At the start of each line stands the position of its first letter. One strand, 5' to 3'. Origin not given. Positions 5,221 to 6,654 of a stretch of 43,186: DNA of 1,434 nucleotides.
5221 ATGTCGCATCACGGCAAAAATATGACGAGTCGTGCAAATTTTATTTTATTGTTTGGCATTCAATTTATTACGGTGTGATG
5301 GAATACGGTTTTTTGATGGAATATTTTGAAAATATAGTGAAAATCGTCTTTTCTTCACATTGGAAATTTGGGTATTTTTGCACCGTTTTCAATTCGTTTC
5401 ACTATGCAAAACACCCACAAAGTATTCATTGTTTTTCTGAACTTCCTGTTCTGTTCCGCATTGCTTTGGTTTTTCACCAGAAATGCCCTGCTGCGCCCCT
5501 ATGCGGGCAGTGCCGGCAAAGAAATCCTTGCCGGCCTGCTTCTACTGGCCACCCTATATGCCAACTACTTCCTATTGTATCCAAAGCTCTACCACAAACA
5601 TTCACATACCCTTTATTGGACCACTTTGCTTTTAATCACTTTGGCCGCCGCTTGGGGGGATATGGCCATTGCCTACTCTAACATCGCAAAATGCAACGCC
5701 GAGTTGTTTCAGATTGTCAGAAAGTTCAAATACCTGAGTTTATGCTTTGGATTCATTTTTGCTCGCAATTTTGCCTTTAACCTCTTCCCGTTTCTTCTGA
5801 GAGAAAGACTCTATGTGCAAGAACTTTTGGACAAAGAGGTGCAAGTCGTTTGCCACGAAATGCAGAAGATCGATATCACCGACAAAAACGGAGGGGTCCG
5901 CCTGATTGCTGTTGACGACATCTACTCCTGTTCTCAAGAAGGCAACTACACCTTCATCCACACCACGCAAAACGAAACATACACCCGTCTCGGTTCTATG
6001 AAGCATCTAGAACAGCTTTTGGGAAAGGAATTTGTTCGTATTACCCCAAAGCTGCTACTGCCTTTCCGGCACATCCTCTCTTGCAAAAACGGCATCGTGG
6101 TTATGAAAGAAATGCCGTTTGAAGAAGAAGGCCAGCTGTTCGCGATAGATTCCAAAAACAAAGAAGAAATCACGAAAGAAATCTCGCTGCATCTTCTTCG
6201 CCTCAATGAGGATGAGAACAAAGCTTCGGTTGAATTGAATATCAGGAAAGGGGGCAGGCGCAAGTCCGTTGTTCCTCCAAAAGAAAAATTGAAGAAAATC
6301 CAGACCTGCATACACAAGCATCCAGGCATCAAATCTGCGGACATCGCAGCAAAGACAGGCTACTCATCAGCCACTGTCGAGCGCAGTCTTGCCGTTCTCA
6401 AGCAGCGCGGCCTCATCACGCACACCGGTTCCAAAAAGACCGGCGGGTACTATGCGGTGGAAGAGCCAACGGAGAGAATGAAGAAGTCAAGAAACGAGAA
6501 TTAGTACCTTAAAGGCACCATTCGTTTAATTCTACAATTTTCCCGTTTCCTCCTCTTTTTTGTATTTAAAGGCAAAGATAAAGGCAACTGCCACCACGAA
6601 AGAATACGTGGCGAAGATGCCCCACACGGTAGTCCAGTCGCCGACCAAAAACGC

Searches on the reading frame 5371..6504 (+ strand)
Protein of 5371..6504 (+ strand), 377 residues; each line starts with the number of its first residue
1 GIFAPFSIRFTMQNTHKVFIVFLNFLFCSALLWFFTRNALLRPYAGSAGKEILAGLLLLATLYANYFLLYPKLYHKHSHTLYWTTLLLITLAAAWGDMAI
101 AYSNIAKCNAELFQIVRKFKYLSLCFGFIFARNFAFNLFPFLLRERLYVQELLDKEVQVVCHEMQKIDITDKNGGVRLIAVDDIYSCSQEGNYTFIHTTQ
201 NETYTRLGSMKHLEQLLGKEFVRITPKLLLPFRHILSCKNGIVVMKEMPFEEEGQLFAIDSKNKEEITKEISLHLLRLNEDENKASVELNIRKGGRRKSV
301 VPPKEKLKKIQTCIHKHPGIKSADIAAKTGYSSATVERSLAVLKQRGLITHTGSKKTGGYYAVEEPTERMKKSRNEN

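Call 15: search_protein_families(library=pfam, proteins=[window:5371-6504:+], max_evalue=0.01)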
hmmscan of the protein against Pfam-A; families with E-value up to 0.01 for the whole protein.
window:5371-6504:+ (377 aa): 9 families
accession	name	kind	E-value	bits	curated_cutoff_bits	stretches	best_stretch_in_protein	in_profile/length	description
PF04397.21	LytTR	-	5.9e-07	30.1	22.6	1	176-236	3-63/98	LytTr DNA-binding domain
PF12802.13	MarR_2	-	7e-06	26.6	27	1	314-356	14-57/61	MarR family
PF13412.12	HTH_24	-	7.6e-06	25.9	21.9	1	308-350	6-48/48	Winged helix-turn-helix DNA-binding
PF01047.28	MarR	-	0.00025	21.3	24.6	1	312-351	10-49/59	MarR family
PF09339.16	HTH_IclR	-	0.0007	19.8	22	1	318-351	17-50/52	IclR helix-turn-helix domain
PF13545.12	HTH_Crp_2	-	0.0025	18.2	27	1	322-353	25-56/70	Crp-like helix-turn-helix domain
PF25213.1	HVO_A0261_N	-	0.0039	17.5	35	1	322-354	27-59/86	HVO_A0261 N-terminal domain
PF01022.26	HTH_5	-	0.0061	16.8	22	0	323-350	19-46/47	Bacterial regulatory protein, arsR family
PF24409.1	wHTH-PRTase_assc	-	0.008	16.6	27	0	319-353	10-45/83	wHTH-PRTase associated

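Call 72: find_homologous_proteins(query=window:5404-6504:+, max_evalue=1e-10)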
Query window:5404-6504:+ (366 aa): 459 proteins with E <= 1e-10 among 4246 candidates; the best 120 are listed.
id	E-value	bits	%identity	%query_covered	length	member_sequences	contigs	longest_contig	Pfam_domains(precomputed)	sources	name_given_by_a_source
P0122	3.2e-230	781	98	97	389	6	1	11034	PF13412.13,PF12802.14,PF04397.22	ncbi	-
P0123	1.4e-211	720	90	98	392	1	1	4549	PF13412.13,PF12802.14,PF04397.22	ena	-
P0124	1.0e-201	688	87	96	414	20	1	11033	PF13412.13,PF12802.14,PF04397.22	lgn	-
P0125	3.6e-197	673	84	97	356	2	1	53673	PF01047.29,PF13412.13,PF12802.14,PF04397.22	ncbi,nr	ncbi:MAG: winged helix-turn-helix transcriptional regulator [Bacteroidales bacterium]|nr:winged heli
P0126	9.6e-114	398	49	98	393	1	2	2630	PF04397.22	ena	-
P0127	6.7e-113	396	48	98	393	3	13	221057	PF04397.22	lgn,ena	-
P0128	9.0e-113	395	48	98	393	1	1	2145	PF04397.22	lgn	-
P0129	1.7e-112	394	49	98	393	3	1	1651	PF04397.22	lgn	-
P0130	3.6e-112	393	49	98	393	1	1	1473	PF04397.22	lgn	-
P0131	4.6e-112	393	52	96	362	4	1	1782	PF13412.13,PF04397.22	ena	-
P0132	1.5e-111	391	49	95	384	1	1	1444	PF04397.22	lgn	-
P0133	2.2e-111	391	50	96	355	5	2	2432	PF04397.22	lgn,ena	-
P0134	3.0e-111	390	49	96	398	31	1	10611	PF04397.22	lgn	-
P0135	1.2e-110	388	50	98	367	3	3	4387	PF04397.22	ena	-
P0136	1.3e-110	388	50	95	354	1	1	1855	PF04397.22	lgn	-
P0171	1.6e-104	368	50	96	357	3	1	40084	PF04397.22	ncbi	-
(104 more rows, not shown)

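Call 73: find_encoding_contigs(protein=P0125, flank=10000, max_places=2)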
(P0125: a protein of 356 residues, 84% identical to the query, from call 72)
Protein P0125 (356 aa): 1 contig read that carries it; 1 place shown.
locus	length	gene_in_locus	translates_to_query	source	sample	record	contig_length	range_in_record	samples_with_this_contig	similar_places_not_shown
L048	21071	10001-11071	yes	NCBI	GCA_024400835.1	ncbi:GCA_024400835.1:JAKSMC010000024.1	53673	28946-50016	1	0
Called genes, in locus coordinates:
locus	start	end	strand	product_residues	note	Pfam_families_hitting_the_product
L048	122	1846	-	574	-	PF02690:Na_Pi_cotrans, PF01895:PhoU (faint)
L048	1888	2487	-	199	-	PF01648:ACPS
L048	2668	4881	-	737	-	PF18962:Por_Secre_tail (weak)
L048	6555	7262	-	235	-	-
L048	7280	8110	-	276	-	-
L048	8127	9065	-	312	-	PF19910:DUF6383 (weak)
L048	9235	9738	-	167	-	-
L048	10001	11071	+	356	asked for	PF01047:MarR (faint), PF04397:LytTR (weak), PF13412:HTH_24 (weak), PF12802:MarR_2 (weak)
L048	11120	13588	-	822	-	PF00488:MutS_V, PF01713:Smr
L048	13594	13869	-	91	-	PF05016:ParE_toxin (weak), PF06769:YoeB_toxin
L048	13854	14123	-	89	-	PF02604:PhdYeFM_antitox (weak)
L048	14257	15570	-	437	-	PF00919:UPF0004, PF04055:Radical_SAM, PF01938:TRAM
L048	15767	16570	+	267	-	PF18998:Flg_new_2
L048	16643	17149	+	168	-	-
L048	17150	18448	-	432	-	PF13183:Fer4_8, PF02754:CCG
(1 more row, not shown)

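Call 74: find_encoding_contigs(protein=P0124, flank=10000, max_places=2)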
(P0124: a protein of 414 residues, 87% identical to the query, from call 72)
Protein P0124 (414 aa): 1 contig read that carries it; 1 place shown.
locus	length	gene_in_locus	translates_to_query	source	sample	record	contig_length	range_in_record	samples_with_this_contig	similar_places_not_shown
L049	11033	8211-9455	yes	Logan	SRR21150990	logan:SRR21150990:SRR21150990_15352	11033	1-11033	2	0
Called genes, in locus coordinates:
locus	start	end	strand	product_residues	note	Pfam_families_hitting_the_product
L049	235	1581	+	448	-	PF13173:AAA_14, PF13635:DUF4143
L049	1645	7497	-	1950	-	PF16656:Pur_ac_phosph_N (faint), PF25059:FN3_DSCAM-DSCAML_C (faint), PF00041:fn3, PF18962:Por_Secre_tail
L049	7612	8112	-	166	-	-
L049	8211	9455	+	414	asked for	PF04397:LytTR (weak), PF13412:HTH_24 (faint), PF12802:MarR_2 (weak)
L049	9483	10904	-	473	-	PF01637:ATPase_2, PF13191:AAA_16 (weak), PF13173:AAA_14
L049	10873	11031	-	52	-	?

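Call 75: find_encoding_contigs(protein=P0123, flank=10000, max_places=2)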
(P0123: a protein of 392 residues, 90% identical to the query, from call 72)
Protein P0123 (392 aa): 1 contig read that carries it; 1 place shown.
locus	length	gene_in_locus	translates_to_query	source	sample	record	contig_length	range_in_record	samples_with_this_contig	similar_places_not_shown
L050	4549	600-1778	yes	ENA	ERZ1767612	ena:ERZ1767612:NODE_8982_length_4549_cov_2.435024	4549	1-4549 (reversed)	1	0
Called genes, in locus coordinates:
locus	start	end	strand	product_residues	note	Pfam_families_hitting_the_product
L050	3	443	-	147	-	?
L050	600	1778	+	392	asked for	PF04397:LytTR (weak), PF13412:HTH_24 (weak), PF12802:MarR_2 (weak)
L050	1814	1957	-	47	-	PF01934:HepT-like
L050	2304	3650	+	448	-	PF13173:AAA_14, PF13635:DUF4143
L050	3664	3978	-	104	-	PF01640:Peptidase_C10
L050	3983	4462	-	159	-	-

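Call 78: find_encoding_contigs(protein=P0127, flank=6000, max_places=3)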
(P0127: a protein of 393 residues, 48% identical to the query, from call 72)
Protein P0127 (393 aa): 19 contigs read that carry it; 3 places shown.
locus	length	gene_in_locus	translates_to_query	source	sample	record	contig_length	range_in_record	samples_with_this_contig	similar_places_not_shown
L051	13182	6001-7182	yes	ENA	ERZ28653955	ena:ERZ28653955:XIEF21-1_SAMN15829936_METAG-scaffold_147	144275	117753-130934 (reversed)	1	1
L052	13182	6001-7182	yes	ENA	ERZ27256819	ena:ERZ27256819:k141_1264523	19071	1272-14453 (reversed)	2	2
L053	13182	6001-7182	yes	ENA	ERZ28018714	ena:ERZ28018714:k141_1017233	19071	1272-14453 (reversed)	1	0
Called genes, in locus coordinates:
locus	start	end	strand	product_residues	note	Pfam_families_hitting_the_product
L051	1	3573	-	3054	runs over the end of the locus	PF05593:RHS_repeat (faint), PF03534:SpvB, PF13517:FG-GAP_3 (faint), PF12256:TcdB_toxin_midN (weak)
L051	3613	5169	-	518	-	PF26628:DUF8202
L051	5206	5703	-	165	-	-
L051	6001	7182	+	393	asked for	PF04397:LytTR (weak)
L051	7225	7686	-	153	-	-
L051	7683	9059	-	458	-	-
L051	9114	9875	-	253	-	-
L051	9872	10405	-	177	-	-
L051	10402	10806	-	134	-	-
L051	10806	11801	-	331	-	PF20459:DUF6712 (faint)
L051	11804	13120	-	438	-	-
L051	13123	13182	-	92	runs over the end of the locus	-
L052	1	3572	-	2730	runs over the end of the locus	?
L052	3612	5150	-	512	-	PF26628:DUF8202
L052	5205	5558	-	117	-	-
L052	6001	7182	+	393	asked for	PF04397:LytTR (weak)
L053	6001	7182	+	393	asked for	PF04397:LytTR (weak)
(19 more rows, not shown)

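Call 79: find_encoding_contigs(protein=P0171, flank=6000, max_places=2)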
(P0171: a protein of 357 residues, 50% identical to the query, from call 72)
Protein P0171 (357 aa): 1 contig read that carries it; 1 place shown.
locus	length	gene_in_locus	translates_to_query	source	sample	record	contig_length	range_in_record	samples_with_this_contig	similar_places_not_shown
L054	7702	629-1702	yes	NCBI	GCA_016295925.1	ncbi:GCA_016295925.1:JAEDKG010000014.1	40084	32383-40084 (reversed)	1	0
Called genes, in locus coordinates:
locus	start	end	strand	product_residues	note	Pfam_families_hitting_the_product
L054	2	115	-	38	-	?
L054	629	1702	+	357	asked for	PF04397:LytTR (weak)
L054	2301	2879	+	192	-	PF01467:CTP_transf_like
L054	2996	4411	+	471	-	PF01938:TRAM (weak), PF05958:tRNA_U5-meth_tr, PF13847:Methyltransf_31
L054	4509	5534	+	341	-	PF01734:Patatin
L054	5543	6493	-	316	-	PF02588:YitT_membrane, PF10035:DUF2179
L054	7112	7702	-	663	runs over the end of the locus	PF07715:Plug, PF00593:TonB_dep_Rec_b-barrel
